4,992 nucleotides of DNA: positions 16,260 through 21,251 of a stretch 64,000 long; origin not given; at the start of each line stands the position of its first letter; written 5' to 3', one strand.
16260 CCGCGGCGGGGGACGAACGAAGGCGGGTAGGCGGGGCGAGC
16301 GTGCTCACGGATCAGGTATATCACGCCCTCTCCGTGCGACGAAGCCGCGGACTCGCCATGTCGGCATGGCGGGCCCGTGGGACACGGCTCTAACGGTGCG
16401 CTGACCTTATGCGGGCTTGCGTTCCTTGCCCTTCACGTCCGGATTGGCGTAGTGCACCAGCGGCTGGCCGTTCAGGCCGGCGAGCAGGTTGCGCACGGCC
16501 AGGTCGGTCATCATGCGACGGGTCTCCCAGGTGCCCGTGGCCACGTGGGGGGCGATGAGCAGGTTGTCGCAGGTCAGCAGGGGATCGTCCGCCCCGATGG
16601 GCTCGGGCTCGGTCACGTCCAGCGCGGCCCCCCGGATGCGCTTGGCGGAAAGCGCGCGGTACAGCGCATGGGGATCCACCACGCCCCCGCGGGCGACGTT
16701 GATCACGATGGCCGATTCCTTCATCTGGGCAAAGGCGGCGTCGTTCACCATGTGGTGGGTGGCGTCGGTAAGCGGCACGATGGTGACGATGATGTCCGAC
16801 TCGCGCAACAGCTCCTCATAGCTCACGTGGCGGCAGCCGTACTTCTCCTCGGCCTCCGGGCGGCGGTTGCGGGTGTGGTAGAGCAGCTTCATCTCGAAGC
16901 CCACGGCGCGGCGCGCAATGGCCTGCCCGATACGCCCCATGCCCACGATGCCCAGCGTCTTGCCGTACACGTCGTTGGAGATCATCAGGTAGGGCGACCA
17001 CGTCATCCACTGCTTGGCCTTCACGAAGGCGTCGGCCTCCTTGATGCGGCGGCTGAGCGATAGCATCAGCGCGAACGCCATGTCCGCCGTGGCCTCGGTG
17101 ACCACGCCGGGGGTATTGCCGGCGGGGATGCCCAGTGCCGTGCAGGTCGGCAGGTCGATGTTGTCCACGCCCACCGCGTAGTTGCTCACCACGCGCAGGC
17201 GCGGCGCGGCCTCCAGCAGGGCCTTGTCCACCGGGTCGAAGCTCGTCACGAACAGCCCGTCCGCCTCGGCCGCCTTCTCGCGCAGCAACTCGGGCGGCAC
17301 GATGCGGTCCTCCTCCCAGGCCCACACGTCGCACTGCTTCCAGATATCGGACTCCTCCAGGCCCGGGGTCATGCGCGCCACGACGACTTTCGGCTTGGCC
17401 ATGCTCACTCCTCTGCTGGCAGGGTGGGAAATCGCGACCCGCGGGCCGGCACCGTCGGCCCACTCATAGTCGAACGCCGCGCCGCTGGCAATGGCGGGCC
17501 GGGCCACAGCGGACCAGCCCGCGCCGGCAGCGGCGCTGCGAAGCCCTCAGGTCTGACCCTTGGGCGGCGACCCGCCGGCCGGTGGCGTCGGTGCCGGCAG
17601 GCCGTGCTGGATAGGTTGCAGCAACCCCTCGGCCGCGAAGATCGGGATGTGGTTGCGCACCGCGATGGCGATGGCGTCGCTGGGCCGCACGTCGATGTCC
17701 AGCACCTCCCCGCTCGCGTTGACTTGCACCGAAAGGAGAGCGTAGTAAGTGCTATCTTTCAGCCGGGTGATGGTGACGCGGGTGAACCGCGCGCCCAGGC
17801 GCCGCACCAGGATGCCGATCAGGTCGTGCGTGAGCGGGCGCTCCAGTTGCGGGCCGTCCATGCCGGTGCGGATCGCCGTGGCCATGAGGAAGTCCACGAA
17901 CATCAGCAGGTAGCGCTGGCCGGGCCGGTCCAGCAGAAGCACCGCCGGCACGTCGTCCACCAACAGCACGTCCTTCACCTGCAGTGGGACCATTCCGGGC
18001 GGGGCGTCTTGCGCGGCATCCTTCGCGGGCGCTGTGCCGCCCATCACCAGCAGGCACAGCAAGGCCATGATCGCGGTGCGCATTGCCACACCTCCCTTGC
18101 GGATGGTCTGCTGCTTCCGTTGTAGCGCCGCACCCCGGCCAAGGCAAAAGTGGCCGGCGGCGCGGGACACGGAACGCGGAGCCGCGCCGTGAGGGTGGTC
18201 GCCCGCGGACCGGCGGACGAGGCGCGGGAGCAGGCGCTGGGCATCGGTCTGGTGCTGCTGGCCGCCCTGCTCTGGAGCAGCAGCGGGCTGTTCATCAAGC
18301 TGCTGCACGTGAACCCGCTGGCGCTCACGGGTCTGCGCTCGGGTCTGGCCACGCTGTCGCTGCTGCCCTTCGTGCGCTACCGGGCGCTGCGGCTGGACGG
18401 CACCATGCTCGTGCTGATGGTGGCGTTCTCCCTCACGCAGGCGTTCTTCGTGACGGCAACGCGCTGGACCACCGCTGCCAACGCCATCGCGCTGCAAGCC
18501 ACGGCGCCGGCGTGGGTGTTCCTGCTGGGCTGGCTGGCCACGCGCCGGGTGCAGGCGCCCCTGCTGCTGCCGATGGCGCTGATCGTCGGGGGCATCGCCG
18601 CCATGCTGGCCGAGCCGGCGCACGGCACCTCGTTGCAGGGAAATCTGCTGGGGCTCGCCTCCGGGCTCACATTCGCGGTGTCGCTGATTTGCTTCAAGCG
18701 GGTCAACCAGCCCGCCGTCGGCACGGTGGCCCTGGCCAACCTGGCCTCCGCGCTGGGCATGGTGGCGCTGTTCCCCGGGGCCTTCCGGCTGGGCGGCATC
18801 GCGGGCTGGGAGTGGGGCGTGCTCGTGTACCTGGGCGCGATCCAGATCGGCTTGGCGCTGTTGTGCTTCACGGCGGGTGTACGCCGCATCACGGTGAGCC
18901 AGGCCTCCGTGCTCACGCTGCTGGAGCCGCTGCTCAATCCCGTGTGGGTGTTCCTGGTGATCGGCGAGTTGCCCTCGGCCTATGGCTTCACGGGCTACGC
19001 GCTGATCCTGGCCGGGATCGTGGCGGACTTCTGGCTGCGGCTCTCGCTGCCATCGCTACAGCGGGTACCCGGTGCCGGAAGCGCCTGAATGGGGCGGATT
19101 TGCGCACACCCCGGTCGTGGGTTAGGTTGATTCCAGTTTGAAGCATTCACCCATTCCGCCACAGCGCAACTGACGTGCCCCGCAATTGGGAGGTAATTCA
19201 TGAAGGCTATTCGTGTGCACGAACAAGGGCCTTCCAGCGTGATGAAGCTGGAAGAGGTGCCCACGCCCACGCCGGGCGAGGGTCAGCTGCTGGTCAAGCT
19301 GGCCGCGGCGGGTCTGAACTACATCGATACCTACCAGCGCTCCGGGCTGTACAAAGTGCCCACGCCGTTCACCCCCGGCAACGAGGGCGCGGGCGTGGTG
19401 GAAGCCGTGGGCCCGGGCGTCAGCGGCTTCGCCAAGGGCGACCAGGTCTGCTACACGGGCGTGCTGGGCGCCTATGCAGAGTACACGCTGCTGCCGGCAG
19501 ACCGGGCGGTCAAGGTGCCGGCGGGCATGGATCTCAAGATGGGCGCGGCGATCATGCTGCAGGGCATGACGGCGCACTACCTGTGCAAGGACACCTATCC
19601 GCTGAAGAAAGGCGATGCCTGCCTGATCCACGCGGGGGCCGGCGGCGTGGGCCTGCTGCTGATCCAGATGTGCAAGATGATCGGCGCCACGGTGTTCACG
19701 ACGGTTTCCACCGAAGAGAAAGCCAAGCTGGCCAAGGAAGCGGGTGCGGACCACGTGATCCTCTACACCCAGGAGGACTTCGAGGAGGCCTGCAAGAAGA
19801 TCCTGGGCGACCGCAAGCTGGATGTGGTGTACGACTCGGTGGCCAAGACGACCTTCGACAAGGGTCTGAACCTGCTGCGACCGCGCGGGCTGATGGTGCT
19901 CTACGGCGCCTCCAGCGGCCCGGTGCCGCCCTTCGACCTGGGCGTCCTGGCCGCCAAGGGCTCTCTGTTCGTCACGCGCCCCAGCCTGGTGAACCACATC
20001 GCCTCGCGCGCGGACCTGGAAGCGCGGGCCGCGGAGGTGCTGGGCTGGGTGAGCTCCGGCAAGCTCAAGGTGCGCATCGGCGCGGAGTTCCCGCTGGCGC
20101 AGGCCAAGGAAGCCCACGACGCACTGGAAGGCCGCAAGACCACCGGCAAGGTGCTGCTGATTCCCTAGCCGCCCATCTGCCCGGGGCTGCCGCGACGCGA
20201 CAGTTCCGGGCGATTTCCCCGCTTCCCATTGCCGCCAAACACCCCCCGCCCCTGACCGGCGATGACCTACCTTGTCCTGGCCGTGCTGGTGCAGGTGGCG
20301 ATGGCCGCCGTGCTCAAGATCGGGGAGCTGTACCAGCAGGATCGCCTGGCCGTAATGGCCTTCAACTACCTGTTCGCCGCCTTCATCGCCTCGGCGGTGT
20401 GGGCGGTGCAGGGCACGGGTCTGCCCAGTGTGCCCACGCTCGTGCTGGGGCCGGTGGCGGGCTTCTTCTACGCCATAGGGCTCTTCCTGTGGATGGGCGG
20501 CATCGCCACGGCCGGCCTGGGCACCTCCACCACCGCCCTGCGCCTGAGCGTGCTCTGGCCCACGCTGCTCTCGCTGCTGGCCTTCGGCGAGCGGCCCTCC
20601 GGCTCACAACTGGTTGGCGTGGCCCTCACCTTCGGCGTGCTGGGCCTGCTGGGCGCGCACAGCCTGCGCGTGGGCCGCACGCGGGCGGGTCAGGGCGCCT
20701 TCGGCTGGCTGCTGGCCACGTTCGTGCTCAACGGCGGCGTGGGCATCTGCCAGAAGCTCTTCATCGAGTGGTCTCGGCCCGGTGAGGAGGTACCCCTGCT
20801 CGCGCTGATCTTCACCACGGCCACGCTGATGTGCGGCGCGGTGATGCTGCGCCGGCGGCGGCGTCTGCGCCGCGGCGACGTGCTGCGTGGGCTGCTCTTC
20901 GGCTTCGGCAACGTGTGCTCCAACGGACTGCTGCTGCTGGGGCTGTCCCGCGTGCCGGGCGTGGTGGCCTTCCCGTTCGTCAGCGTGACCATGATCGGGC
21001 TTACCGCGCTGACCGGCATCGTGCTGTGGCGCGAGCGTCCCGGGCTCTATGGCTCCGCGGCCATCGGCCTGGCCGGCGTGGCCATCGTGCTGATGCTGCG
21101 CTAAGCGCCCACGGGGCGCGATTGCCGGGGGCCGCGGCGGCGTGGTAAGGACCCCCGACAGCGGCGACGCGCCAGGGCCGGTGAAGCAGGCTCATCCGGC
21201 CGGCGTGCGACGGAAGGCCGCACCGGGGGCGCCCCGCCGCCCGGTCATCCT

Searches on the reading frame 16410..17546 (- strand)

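Call 72: search_protein_families(library=pfam, proteins=[window:16410-17546:-], max_evalue=0.00001)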
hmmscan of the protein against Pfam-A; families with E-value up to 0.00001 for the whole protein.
window:16410-17546:- (379 aa): 4 families
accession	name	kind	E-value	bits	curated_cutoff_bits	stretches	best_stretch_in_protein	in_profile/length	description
PF02826.25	2-Hacid_dh_C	-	2.8e-65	219.5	25.1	1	158-336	1-178/178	D-isomer specific 2-hydroxyacid dehydrogenase, NAD binding domain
PF00389.36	2-Hacid_dh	-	7.8e-26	90.8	24.6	1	83-365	28-131/134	D-isomer specific 2-hydroxyacid dehydrogenase, catalytic domain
PF03807.23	F420_oxidored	-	6.1e-07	30.4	21.6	1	198-285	2-92/94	NADP oxidoreductase coenzyme F420-dependent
PF03446.21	NAD_binding_2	-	9.2e-07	29.5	21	1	198-304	2-112/161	NAD binding domain of 6-phosphogluconate dehydrogenase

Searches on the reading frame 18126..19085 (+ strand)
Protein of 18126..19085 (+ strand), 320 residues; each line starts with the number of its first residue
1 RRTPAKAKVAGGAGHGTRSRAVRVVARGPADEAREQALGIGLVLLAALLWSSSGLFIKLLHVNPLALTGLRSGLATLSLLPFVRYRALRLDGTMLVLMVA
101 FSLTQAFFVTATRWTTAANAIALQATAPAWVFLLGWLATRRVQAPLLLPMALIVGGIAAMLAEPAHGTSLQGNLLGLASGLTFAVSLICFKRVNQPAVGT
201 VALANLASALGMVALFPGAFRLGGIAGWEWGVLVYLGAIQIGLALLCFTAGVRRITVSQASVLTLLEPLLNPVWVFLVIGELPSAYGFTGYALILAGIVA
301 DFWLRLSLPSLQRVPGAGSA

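Call 72: search_protein_families(library=pfam, proteins=[window:18126-19085:+], max_evalue=0.00001)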
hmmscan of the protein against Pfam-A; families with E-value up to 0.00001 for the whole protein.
window:18126-19085:+ (320 aa): 1 family
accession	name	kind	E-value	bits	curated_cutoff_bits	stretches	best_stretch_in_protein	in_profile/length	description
PF00892.27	EamA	-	2.2e-25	89.9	28.2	2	172-299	3-131/135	EamA-like transporter family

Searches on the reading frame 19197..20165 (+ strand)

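Call 72: search_protein_families(library=pfam, proteins=[window:19197-20165:+], max_evalue=0.00001)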
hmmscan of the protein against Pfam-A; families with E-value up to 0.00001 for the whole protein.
window:19197-20165:+ (323 aa): 3 families
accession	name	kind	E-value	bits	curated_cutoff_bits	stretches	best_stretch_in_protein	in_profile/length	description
PF00107.32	ADH_zinc_N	-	7.4e-28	97.5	31.8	1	150-255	1-106/129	Zinc-binding dehydrogenase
PF13602.12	ADH_zinc_N_2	-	6.8e-24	85.7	27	1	183-321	2-134/134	Zinc-binding dehydrogenase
PF08240.17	ADH_N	-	1e-19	71.2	23.5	1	27-108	1-103/104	Alcohol dehydrogenase GroES-like domain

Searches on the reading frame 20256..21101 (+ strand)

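Call 72: search_protein_families(library=pfam, proteins=[window:20256-21101:+], max_evalue=0.00001)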
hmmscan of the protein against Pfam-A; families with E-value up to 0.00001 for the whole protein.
window:20256-21101:+ (282 aa): 1 family
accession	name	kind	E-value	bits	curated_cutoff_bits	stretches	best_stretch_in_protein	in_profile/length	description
PF00892.27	EamA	-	7.1e-12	46.2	28.2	1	151-281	6-134/135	EamA-like transporter family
